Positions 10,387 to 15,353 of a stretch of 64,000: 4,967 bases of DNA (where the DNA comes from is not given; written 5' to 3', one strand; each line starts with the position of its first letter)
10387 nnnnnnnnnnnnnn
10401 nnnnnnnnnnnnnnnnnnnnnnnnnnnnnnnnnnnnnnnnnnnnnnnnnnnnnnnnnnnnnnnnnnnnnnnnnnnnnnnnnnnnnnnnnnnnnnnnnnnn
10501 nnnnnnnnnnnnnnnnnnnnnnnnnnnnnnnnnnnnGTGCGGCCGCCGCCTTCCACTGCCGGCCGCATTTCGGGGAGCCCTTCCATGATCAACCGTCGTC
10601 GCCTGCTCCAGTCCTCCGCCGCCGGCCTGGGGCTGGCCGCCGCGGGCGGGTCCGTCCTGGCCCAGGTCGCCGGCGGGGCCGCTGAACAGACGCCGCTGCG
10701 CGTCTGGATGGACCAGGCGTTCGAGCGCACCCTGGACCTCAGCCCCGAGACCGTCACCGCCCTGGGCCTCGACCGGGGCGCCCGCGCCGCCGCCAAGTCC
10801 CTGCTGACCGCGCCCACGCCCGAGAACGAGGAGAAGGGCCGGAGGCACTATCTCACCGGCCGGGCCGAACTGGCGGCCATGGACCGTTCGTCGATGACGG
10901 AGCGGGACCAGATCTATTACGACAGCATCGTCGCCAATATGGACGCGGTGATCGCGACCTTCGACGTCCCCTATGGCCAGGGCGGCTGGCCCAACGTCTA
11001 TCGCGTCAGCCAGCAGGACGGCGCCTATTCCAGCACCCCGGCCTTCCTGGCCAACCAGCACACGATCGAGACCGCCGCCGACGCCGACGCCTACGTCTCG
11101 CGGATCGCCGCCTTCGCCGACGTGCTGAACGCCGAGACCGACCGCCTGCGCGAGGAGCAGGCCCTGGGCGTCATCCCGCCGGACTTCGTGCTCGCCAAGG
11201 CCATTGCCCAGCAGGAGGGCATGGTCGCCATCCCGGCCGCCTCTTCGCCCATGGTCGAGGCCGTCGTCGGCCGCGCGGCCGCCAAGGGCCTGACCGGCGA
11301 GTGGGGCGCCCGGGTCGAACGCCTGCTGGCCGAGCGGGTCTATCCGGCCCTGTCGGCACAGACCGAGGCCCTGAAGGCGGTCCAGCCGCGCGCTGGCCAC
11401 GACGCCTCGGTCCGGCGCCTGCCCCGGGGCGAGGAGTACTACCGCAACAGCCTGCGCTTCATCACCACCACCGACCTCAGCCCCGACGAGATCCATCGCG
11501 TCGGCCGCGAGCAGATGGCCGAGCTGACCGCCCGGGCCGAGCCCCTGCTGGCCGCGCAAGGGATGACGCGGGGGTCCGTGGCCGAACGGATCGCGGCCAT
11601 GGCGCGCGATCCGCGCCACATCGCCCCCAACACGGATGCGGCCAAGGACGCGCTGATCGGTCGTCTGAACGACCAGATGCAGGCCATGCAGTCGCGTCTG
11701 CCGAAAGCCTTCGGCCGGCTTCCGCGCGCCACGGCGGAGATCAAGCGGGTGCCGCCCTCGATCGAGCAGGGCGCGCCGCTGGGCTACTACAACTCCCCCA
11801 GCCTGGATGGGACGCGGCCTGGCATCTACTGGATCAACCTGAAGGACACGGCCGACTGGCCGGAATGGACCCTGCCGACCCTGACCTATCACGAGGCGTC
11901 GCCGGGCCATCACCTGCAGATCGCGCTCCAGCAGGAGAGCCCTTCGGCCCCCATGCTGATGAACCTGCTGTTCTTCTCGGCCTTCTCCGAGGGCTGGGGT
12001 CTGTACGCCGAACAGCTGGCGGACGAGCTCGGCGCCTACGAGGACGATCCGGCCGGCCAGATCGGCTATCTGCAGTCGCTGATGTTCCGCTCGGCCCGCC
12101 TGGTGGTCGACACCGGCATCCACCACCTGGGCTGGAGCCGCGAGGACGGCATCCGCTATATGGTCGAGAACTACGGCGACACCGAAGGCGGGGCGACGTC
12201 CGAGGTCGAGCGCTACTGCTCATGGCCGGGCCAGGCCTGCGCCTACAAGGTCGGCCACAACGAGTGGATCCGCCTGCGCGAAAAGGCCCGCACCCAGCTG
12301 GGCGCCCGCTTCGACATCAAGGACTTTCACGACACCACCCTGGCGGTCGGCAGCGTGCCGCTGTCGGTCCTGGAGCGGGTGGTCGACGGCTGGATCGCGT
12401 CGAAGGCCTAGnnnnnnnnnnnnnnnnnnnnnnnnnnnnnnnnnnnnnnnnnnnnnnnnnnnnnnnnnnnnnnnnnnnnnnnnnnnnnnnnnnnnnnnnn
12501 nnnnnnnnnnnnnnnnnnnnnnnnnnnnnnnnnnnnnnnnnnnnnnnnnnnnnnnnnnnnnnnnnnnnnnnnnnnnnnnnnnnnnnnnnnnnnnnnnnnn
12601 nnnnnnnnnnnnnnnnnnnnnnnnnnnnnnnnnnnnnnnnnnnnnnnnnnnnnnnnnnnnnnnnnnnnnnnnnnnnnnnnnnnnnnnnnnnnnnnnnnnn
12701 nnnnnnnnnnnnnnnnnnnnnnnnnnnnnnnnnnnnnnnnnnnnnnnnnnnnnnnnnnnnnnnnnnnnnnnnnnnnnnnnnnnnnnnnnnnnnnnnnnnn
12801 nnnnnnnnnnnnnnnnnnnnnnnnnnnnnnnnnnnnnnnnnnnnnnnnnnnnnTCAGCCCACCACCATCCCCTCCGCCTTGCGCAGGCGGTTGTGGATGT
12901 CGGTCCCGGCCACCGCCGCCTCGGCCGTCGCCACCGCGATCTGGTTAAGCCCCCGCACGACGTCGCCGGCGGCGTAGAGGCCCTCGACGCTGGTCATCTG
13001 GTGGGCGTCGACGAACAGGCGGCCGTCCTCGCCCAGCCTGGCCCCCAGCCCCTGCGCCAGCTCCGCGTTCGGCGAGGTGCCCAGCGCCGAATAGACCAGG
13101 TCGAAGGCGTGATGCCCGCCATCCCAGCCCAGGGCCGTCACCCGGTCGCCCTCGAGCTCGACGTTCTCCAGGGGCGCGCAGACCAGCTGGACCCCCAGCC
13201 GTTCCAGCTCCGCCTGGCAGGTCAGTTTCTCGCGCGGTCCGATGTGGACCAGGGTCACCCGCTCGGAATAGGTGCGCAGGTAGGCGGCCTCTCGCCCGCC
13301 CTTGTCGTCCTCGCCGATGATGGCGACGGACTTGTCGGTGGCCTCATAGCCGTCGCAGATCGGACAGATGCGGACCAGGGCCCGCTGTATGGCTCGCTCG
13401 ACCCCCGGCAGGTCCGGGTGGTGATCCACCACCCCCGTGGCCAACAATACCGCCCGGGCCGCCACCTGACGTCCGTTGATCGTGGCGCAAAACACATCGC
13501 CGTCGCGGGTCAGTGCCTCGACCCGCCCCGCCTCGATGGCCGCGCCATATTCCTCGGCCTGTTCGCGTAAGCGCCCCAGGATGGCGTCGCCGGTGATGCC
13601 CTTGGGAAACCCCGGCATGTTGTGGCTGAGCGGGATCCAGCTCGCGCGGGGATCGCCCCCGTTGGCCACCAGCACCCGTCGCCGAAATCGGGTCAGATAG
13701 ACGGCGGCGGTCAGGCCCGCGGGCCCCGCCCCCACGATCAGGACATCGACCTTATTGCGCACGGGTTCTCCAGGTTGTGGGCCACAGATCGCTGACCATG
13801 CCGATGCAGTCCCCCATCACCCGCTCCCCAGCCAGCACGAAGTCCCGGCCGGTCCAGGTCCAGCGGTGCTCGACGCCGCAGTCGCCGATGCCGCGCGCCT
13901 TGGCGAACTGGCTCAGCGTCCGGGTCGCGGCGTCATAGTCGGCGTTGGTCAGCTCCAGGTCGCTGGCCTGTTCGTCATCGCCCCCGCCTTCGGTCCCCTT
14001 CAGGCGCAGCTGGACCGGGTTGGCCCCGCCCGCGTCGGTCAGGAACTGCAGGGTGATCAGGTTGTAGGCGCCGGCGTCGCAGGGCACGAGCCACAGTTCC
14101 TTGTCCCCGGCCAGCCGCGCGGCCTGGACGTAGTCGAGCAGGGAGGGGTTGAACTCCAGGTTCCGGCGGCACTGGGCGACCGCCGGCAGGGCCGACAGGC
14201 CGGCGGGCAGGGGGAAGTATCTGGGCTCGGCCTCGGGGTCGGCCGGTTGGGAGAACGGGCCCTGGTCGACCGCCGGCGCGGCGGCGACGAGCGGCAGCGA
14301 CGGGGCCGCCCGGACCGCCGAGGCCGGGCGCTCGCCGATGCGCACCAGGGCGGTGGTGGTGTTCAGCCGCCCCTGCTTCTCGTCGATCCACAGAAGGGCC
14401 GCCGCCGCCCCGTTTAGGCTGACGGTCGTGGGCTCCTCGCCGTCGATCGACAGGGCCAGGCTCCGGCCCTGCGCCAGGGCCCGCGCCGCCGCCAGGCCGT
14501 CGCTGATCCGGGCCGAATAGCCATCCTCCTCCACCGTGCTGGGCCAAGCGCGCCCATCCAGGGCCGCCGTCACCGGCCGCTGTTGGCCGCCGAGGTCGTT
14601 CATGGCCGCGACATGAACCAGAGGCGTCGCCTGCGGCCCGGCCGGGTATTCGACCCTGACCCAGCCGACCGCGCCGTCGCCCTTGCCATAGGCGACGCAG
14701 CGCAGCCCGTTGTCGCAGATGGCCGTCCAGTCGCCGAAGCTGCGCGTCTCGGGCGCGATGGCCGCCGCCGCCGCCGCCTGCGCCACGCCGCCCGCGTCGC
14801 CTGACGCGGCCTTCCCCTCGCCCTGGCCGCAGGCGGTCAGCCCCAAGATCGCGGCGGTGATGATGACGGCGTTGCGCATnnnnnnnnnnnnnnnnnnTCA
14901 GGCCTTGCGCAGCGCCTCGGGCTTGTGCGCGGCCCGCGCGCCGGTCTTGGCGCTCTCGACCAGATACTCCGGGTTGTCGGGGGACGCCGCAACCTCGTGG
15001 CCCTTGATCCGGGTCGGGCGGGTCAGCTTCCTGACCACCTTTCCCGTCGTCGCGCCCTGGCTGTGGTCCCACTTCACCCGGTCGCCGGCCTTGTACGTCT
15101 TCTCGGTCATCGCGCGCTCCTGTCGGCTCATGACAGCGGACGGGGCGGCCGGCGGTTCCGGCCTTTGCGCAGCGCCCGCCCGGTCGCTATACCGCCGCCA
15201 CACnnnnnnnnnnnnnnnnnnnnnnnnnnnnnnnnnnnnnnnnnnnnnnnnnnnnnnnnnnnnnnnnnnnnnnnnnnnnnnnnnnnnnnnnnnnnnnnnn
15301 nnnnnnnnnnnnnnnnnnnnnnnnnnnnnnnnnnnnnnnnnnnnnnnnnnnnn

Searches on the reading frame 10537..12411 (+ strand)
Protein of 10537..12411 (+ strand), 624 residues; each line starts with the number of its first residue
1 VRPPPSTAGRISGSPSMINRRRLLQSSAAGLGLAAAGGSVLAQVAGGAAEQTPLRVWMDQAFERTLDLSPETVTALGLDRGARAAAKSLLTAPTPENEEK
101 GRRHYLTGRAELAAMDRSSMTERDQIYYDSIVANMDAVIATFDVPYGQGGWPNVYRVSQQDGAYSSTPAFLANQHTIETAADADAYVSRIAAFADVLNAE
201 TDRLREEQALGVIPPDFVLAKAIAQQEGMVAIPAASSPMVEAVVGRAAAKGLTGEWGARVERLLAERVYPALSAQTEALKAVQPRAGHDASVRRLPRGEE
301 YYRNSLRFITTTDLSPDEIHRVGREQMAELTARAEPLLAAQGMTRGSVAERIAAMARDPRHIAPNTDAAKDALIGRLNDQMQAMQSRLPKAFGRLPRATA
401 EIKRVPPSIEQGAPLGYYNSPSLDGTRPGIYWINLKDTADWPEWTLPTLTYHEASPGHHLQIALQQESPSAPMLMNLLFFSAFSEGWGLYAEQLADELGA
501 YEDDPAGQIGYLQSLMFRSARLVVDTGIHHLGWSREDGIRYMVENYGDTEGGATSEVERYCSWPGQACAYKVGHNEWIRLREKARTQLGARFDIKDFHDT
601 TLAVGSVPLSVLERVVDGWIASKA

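Call 40: search_protein_families(library=pfam, proteins=[window:10537-12411:+], max_evalue=0.00001)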
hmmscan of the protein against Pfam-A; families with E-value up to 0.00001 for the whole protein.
window:10537-12411:+ (624 aa): 1 family
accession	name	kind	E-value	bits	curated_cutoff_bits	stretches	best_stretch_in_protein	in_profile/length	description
PF05960.17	DUF885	-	1.3e-161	540.2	32.4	1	70-616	1-532/532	Bacterial protein of unknown function (DUF885)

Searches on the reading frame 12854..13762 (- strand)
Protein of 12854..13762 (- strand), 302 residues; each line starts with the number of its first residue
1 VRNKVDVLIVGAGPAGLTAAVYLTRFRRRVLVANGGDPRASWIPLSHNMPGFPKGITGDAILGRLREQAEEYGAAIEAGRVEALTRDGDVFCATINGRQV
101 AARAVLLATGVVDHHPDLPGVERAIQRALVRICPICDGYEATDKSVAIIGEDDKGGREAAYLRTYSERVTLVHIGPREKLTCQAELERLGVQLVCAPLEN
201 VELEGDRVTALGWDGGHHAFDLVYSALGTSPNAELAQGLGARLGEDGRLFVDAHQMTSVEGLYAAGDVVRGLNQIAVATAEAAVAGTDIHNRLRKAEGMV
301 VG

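Call 41: search_protein_families(library=pfam, proteins=[window:12854-13762:-], max_evalue=0.00001)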
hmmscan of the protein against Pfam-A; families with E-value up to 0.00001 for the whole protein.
window:12854-13762:- (302 aa): 5 families
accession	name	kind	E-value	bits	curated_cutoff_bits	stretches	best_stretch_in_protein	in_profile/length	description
PF07992.20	Pyr_redox_2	-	6e-33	114.9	26.1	1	6-282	2-291/291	Pyridine nucleotide-disulphide oxidoreductase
PF13738.12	Pyr_redox_3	-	6e-11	42.6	30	0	62-266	84-305/305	Pyridine nucleotide-disulphide oxidoreductase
PF00890.30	FAD_binding_2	-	2.2e-08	34.2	20.4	0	6-38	1-33/414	FAD binding domain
PF01266.30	DAO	-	2.3e-08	34.4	27.9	0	6-37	1-33/353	FAD dependent oxidoreductase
PF03486.20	HI0933_like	-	7.7e-06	26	50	0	6-36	2-32/244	HI0933-like protein Rossmann domain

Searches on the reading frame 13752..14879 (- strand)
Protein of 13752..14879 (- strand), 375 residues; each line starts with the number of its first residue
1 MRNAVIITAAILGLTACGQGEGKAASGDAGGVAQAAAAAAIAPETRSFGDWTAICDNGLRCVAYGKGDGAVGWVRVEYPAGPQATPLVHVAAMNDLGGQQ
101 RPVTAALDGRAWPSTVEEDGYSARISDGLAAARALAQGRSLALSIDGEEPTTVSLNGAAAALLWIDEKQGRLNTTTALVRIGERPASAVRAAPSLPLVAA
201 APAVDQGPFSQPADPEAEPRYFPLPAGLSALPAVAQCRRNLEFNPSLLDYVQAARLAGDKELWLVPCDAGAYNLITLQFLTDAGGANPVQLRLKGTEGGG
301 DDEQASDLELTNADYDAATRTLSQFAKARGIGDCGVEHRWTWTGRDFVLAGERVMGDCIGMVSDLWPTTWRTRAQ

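Call 41: search_protein_families(library=pfam, proteins=[window:13752-14879:-], max_evalue=0.00001)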
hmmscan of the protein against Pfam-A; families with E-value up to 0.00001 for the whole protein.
window:13752-14879:- (375 aa): 1 family
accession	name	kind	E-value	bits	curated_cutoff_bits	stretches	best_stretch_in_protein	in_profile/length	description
PF06674.16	DUF1176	-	1.5e-71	242.1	34.8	1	46-373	2-322/322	Protein of unknown function (DUF1176)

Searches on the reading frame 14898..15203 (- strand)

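Call 41: search_protein_families(library=pfam, proteins=[window:14898-15203:-], max_evalue=0.00001)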
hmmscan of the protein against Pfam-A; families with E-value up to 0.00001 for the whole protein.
window:14898-15203:- (101 aa): 1 family
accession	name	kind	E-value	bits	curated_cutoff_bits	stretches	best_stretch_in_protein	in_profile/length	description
PF11160.13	Hva1_TUDOR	-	2.7e-21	75.9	24.1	1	40-98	1-59/59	Hypervirulence associated proteins TUDOR domain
